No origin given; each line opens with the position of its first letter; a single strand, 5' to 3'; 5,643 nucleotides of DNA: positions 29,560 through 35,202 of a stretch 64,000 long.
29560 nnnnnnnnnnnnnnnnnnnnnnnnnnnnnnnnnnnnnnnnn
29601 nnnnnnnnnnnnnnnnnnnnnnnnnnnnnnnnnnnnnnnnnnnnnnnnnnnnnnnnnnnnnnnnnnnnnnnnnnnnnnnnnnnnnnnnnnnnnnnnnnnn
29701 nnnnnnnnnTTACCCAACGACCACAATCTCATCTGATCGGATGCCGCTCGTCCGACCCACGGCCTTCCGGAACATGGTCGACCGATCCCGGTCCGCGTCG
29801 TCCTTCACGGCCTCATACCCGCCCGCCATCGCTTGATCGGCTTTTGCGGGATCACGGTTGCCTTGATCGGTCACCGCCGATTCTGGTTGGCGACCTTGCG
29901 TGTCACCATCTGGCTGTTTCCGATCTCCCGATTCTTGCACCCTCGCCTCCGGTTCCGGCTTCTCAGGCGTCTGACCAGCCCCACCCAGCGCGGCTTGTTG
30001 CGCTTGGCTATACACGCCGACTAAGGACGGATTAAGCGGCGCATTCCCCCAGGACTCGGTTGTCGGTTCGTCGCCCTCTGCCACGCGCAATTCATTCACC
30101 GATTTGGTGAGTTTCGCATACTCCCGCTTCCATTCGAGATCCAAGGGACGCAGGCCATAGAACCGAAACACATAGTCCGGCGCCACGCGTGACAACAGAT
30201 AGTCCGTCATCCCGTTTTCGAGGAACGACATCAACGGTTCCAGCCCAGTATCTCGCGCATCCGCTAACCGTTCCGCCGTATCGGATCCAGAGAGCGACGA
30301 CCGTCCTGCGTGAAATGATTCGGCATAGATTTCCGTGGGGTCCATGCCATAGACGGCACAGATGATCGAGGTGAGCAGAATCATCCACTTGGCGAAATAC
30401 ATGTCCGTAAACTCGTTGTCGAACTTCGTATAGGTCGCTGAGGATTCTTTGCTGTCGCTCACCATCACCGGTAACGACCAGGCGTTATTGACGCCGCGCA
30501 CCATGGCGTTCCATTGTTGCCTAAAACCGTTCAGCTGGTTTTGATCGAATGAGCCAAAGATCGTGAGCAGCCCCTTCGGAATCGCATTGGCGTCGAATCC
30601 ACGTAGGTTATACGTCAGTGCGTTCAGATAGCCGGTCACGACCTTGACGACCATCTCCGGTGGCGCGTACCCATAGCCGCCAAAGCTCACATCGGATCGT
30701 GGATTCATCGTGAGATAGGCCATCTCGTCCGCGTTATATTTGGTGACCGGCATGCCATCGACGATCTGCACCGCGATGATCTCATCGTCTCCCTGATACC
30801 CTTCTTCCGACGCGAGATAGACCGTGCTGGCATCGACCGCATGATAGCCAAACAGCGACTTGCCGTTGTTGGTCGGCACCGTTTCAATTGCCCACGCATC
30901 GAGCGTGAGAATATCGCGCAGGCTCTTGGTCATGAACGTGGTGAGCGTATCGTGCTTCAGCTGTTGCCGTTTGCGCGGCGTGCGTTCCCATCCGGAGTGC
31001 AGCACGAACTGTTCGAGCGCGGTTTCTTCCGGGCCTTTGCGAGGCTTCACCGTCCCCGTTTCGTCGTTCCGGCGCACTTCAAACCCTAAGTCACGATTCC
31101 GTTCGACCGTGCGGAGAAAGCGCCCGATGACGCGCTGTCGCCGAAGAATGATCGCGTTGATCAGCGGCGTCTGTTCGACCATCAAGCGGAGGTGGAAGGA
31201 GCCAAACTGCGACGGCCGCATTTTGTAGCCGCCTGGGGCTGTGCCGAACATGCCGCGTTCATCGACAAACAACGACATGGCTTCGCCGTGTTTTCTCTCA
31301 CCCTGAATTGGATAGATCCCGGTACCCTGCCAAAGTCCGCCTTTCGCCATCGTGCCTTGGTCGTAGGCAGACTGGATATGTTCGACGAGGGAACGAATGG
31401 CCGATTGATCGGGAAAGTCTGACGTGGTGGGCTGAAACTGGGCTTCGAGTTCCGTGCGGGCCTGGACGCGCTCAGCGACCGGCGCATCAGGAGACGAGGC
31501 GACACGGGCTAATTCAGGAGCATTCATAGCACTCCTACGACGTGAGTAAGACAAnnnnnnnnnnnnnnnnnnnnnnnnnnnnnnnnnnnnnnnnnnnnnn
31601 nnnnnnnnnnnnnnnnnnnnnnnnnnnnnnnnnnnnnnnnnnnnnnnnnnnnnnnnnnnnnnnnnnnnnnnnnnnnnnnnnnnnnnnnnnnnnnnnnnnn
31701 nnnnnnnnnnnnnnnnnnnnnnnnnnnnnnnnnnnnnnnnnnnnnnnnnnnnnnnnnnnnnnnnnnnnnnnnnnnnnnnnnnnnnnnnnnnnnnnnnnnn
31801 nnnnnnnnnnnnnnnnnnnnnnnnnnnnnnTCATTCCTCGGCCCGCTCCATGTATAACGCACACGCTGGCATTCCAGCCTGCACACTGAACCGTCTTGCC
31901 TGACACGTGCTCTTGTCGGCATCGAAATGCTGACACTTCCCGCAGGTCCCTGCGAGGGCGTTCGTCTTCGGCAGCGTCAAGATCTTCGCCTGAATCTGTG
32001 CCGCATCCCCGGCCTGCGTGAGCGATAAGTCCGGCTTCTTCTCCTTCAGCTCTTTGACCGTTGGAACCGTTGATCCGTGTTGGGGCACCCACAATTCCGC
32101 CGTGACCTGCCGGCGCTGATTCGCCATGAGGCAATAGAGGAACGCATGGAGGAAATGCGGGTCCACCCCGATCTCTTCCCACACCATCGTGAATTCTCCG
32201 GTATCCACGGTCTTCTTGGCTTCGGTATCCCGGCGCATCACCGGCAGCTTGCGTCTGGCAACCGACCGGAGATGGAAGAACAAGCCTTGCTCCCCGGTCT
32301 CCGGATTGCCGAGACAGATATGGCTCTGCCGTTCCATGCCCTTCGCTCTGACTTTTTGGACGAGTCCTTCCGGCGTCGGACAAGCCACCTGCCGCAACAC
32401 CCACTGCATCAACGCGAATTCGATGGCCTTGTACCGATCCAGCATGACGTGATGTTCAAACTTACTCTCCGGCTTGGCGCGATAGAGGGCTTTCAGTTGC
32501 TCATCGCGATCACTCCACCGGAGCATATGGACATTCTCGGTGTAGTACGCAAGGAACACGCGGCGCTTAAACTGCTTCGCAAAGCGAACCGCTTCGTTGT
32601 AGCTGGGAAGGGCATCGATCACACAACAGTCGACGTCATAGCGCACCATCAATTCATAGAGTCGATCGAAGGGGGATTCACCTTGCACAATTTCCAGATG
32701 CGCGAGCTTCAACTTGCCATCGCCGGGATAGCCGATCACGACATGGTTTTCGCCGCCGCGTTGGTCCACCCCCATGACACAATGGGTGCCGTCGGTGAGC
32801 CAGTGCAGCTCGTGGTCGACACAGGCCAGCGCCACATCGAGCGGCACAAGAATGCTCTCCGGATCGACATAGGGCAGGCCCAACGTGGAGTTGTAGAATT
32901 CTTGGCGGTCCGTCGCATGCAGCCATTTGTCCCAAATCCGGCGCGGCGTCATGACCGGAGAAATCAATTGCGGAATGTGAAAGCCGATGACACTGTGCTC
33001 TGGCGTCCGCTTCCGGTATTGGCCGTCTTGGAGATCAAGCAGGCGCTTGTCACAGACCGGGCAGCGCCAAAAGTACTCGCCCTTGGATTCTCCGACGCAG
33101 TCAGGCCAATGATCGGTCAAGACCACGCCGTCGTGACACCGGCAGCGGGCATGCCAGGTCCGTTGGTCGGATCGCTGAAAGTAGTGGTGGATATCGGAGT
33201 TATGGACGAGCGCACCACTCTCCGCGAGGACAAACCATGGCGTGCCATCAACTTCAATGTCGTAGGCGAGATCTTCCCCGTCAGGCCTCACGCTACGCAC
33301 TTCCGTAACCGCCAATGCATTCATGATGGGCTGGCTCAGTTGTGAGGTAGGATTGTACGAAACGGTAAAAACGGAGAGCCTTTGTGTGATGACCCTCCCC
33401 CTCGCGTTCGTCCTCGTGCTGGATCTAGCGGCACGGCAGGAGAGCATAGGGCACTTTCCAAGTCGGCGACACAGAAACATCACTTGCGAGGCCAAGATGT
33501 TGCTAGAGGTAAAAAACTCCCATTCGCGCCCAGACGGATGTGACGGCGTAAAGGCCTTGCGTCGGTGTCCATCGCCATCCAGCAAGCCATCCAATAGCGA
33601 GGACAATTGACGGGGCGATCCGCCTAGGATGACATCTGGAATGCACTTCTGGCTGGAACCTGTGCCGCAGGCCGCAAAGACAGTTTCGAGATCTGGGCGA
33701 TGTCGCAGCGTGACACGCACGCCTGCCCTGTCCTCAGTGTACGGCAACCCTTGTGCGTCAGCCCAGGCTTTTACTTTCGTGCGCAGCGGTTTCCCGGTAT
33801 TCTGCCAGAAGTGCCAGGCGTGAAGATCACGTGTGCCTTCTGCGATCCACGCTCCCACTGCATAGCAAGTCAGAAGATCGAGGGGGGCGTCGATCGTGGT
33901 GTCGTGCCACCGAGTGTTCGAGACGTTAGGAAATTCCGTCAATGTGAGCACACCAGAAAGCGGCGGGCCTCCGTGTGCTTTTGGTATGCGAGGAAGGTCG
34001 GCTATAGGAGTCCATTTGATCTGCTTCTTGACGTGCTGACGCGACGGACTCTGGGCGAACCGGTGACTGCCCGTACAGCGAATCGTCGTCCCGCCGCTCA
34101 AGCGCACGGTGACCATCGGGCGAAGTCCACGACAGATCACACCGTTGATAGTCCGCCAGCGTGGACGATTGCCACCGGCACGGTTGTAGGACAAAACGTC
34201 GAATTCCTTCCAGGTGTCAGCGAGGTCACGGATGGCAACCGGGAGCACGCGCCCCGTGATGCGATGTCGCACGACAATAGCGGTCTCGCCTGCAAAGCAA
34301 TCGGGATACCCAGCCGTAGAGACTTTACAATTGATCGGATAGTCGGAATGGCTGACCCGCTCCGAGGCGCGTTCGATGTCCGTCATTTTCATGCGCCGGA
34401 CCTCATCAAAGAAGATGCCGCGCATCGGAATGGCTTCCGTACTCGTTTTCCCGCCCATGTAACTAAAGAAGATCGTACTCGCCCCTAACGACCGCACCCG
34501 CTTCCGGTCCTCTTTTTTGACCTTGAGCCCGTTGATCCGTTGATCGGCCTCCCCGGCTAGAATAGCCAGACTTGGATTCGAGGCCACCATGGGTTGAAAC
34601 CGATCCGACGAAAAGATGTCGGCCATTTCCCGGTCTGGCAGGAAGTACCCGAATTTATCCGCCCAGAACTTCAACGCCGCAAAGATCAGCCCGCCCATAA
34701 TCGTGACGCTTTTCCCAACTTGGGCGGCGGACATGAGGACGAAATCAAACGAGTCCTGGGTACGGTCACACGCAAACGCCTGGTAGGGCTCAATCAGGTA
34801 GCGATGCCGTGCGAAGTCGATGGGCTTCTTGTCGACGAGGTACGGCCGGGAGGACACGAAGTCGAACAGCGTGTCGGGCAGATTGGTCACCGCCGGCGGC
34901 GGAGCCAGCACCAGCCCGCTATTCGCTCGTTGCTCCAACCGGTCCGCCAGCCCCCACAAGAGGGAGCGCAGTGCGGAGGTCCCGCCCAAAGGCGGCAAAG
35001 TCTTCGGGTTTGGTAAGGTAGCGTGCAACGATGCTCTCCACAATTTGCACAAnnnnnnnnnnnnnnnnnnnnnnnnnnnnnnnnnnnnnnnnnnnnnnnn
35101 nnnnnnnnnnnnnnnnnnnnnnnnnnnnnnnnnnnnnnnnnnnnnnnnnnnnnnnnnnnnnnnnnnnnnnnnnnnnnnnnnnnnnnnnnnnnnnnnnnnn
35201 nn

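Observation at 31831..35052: Large terminase subunit split by an intein with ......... homing endonuclease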

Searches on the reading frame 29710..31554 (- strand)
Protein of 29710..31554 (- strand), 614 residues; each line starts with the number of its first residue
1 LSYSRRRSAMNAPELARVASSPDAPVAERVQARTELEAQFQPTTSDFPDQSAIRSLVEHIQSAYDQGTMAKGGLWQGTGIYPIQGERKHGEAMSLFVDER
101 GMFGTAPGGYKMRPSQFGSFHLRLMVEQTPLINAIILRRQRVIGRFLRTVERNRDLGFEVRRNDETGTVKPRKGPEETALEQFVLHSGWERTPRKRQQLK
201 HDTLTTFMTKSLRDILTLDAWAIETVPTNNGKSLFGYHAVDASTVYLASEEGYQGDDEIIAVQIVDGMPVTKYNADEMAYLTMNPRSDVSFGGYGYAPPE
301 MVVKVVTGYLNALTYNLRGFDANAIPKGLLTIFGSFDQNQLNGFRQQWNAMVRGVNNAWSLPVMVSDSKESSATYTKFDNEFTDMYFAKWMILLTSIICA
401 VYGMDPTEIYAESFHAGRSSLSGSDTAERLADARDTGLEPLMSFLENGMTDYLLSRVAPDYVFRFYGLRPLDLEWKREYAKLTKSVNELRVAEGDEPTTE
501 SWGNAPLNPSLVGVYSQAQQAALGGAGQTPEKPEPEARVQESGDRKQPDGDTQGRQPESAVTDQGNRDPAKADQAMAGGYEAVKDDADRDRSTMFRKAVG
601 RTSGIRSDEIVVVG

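Call 33: search_protein_families(library=phrogs, proteins=[window:29710-31554:-], max_evalue=0.00001)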
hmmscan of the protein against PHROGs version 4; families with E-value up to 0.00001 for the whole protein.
window:29710-31554:- (614 aa): 4 families
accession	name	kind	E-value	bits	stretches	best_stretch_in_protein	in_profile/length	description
phrog_12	-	head and packaging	3e-29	103.5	1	201-591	137-508/646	portal protein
phrog_15361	-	head and packaging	9.4e-28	98.2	1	131-365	94-327/328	portal protein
phrog_11117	-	head and packaging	8.3e-21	75.6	1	337-513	8-188/264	portal protein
phrog_37955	-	head and packaging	6.7e-11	42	1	209-508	189-488/945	portal protein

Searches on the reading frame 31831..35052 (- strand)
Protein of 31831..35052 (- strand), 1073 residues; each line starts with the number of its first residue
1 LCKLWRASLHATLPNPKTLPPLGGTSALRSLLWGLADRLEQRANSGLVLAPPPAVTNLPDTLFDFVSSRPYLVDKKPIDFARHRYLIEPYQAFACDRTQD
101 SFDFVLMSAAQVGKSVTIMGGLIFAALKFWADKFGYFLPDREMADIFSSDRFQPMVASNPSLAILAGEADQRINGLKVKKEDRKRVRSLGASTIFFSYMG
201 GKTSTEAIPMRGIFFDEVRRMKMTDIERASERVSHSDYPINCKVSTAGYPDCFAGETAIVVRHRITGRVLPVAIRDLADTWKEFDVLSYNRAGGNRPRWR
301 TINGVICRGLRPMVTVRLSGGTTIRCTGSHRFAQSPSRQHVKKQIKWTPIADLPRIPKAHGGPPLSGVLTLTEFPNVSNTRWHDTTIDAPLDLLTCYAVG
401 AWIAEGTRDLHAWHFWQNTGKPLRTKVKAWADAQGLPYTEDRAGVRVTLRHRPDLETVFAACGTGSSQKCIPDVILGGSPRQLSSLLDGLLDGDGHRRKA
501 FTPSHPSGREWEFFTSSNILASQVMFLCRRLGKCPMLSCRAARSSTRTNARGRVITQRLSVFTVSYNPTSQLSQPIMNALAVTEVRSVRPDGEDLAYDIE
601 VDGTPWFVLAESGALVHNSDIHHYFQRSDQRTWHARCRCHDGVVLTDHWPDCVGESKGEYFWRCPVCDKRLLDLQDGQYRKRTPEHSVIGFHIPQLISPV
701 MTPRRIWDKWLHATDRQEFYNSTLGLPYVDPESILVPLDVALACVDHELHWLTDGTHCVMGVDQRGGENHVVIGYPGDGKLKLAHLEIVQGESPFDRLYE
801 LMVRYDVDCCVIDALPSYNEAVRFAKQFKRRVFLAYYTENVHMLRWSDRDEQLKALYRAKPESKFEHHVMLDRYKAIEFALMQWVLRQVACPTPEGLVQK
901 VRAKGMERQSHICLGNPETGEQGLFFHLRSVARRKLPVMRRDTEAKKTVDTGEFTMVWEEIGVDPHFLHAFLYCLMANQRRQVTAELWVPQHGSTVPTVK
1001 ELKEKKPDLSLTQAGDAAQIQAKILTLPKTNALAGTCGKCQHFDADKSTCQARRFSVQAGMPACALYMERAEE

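Call 3: search_protein_families(library=pfam, proteins=[window:31831-35052:-], max_evalue=1)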
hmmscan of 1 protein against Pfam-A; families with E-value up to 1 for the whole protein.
window:31831-35052:- (1073 aa): 3 families
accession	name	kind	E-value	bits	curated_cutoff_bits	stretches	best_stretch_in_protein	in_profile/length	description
PF05876.18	GpA_ATPase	-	4.3e-10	40.1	25.6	2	88-222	12-141/247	Phage terminase large subunit gpA, ATPase domain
PF14890.11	Intein_splicing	-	0.0008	19.7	35.8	1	272-618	10-155/155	Intein splicing domain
PF20454.4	GpA_nuclease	-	0.12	11.9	22.5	1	689-730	2-51/294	Terminase large subunit gpA, endonuclease domain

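Call 4: search_protein_families(library=phrogs, proteins=[window:31831-35052:-], max_evalue=0.01)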
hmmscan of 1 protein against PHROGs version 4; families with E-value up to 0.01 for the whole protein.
window:31831-35052:- (1073 aa): 3 families
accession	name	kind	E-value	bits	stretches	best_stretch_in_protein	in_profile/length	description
phrog_675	-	head and packaging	9.1e-70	236.5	2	613-981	190-550/576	terminase large subunit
phrog_15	-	head and packaging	4.4e-18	66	2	619-731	550-687/1330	terminase large subunit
phrog_12876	-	head and packaging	2.6e-05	25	0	657-725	162-235/235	terminase large subunit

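Call 5: search_protein_families(library=ncbifam, proteins=[window:31831-35052:-], max_evalue=1)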
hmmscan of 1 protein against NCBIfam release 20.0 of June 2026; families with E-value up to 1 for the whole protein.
window:31831-35052:- (1073 aa): 4 families
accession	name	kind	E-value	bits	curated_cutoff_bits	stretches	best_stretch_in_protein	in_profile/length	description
NF011491.0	PRK14898.1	equivalog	4.5e-05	21.7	783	1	389-496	239-350/860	DNA-directed RNA polymerase subunit A''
NF005852.0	PRK07773.1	equivalog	5.3e-05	21.7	780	1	252-336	398-476/886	replicative DNA helicase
TIGR01445.1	intein_Nterm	domain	0.00034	21.5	24.5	1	252-332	1-81/83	intein N-terminal splicing region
TIGR01443.1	intein_Cterm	domain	0.0036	17.5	15.6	1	596-619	2-24/24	intein C-terminal splicing region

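Call 10: find_homologous_proteins(query=window:31831-35052:-, max_evalue=0.00001)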
Query window:31831-35052:- (1073 aa): 72 proteins with E <= 0.00001 among 8000 candidates.
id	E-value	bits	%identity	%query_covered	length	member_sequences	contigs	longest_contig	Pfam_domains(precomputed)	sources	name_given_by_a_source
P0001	0.0e+0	2461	100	96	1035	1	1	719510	PF05876.19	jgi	-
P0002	0.0e+0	1430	61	95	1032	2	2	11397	PF05876.19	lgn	-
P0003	0.0e+0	1245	69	50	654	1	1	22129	PF05876.19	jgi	jgi:hypothetical protein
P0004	8.1e-261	887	53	49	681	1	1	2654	PF05876.19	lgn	-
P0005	1.7e-256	872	54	47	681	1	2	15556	PF05876.19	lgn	-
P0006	9.3e-255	867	55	42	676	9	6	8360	PF05876.19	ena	-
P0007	1.3e-252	860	57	42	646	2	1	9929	PF05876.19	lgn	-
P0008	2.0e-250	852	54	42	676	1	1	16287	PF05876.19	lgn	-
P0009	2.5e-248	845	54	50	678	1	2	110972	PF05876.19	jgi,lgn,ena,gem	-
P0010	2.4e-238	812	57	42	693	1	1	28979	PF05876.19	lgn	-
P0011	2.6e-232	792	50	49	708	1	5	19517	-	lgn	-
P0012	3.7e-232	792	54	42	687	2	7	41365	PF05876.19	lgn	-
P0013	2.7e-229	782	54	42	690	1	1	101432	PF05876.19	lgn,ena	-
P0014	1.0e-227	777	50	49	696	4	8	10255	PF05876.19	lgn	-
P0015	1.8e-227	776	54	43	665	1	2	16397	PF05876.19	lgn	-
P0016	2.6e-223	762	48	49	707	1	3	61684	PF05876.19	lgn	-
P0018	3.6e-221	755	46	53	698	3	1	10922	PF05876.19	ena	-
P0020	2.5e-135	471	38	40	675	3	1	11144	PF05876.19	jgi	jgi:uncharacterized C2H2 Zn-finger protein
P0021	2.0e-133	465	38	44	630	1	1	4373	PF05876.19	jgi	jgi:hypothetical protein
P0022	6.0e-132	460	36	40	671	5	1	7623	PF05876.19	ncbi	-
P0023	8.1e-132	460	36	40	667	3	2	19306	PF05876.19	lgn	-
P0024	2.9e-131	458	37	40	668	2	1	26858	PF05876.19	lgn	-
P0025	4.9e-131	457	37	40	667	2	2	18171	PF05876.19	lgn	-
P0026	5.0e-131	457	40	38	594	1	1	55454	PF05876.19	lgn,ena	-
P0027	8.8e-131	456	37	43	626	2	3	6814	PF05876.19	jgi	-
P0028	4.8e-129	450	36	40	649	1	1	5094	PF05876.19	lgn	-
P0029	9.1e-129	449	34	48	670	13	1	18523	PF05876.19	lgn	-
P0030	5.2e-128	447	37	40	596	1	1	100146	PF05876.19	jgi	jgi:hypothetical protein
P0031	9.3e-128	446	41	34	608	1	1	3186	PF05876.19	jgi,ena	-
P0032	2.6e-127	445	36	40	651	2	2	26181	PF05876.19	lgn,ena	-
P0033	3.7e-126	441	37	39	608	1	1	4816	PF05876.19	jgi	jgi:hypothetical protein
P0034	1.6e-125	439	36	40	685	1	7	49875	PF05876.19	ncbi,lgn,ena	-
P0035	7.6e-124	433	36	40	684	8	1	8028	PF05876.19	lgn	-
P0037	3.6e-121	424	35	40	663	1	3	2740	PF05876.19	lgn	-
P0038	4.1e-121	424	35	40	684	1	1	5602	PF05876.19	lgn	-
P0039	3.0e-120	421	35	42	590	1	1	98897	PF05876.19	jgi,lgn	jgi:hypothetical protein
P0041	5.2e-120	420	35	40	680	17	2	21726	PF05876.19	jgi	jgi:hypothetical protein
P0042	9.0e-120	420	34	40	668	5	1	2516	PF05876.19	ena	-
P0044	2.0e-119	418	36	42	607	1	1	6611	PF05876.19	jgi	jgi:uncharacterized C2H2 Zn-finger protein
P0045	1.2e-118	416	33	41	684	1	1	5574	PF05876.19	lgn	-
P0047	2.1e-117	412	35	40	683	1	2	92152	PF05876.19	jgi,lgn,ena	jgi:hypothetical protein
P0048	2.2e-117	412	35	40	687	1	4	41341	PF05876.19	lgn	-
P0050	2.1e-116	408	35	41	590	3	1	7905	PF05876.19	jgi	jgi:phage terminase large subunit GpA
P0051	4.8e-116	407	34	40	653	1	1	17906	PF05876.19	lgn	-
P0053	7.3e-115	403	36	40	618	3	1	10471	PF05876.19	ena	-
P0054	7.8e-115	403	34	40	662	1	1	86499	PF05876.19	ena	-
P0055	5.4e-114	400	35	40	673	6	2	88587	PF05876.19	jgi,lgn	jgi:hypothetical protein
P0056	8.8e-114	400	36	41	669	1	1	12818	PF05876.19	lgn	-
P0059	6.8e-112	394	38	34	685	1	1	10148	PF05876.19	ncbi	-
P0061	9.8e-110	386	34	40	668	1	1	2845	PF05876.19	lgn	-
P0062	1.7e-109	386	34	40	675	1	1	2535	PF05876.19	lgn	-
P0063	5.4e-109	384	35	41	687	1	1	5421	PF05876.19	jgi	-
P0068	9.4e-104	367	33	41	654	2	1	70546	PF05876.19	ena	-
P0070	2.9e-103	365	33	41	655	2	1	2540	PF05876.19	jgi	jgi:hypothetical protein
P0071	4.9e-103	364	35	40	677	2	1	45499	PF05876.19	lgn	-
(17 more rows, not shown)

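Call 16: find_encoding_contigs(protein=P0002, flank=6000, max_places=3)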
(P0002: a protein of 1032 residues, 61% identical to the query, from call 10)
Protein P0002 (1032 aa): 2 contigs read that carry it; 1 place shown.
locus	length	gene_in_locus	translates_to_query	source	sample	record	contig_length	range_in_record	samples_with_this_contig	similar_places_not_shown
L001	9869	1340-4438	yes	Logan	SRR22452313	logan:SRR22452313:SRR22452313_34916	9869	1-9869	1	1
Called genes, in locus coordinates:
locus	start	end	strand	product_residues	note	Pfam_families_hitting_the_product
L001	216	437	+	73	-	PF12728:HTH_17 (weak)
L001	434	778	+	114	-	-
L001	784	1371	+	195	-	-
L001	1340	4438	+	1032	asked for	PF05876:GpA_ATPase (faint)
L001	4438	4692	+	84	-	-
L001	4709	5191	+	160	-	-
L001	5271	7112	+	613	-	PF04860:Phage_portal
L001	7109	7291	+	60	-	-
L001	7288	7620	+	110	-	-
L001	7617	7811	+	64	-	-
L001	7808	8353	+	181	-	PF21448:DNMK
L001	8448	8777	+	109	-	-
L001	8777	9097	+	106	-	PF00565:SNase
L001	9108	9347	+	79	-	-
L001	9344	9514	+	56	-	-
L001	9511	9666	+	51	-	-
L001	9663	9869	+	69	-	?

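Call 17: find_encoding_contigs(protein=P0003, flank=6000, max_places=3)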
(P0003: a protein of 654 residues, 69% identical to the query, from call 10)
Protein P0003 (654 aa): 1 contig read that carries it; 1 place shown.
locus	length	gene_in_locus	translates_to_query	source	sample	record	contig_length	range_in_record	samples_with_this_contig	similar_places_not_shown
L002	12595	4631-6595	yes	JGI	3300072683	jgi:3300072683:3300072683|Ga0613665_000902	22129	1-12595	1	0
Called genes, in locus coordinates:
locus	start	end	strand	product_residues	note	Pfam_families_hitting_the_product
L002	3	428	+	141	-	?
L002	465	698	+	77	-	-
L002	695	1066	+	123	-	-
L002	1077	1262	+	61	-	-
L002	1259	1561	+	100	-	-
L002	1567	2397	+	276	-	-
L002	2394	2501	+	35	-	-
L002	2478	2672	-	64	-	-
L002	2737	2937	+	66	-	-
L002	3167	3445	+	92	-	-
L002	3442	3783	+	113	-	PF03118:RNA_pol_A_CTD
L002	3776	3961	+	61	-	-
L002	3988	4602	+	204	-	-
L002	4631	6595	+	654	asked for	PF05876:GpA_ATPase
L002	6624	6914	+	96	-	-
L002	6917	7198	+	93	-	-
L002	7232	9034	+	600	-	PF04860:Phage_portal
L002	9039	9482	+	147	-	-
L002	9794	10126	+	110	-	-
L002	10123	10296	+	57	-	-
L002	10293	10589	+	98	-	-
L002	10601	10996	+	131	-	-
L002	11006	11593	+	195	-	PF21448:DNMK (faint)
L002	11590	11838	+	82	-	-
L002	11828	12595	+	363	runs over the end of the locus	-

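Call 18: find_encoding_contigs(protein=P0001, flank=10000, max_places=2)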
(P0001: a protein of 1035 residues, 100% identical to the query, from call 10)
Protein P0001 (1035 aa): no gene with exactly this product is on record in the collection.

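Call 51: find_related_loci(query=A1, collection=viral_contigs, flank=2500)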
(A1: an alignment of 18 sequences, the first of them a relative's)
Query A1 (1035 aa) in viral_contigs; peptide patterns used: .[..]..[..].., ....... (x = any residue, [..] = any of these).
106 stretches matched a pattern; 29 encode a relative of the query (tblastn E <= 1e-3); 29 distinct loci.
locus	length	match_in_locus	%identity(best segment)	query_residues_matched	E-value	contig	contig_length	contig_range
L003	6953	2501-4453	54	10-1026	7e-177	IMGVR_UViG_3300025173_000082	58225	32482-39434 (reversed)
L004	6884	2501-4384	36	19-1026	2e-99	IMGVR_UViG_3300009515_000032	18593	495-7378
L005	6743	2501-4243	36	1-942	1e-75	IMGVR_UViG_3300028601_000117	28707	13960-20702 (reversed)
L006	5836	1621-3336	35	14-942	1e-69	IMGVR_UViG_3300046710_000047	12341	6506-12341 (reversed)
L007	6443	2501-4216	35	14-942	2e-69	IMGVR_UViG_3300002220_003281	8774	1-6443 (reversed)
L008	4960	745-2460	35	14-942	2e-69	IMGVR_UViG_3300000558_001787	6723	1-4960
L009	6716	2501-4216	35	14-942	2e-69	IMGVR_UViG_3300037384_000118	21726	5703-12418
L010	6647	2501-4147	35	12-943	3e-68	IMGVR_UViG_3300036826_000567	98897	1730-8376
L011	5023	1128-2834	35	11-942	2e-66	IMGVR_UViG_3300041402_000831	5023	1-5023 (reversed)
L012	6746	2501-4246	35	6-942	7e-63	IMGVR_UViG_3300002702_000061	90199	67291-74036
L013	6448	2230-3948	37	14-942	2e-69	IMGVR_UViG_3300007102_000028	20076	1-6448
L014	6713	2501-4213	32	14-942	9e-61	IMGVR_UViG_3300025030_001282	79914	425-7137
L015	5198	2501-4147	34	11-942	7e-60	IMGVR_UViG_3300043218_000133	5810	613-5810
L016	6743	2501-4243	30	25-942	2e-55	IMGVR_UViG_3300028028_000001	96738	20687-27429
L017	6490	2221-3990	33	25-942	3e-54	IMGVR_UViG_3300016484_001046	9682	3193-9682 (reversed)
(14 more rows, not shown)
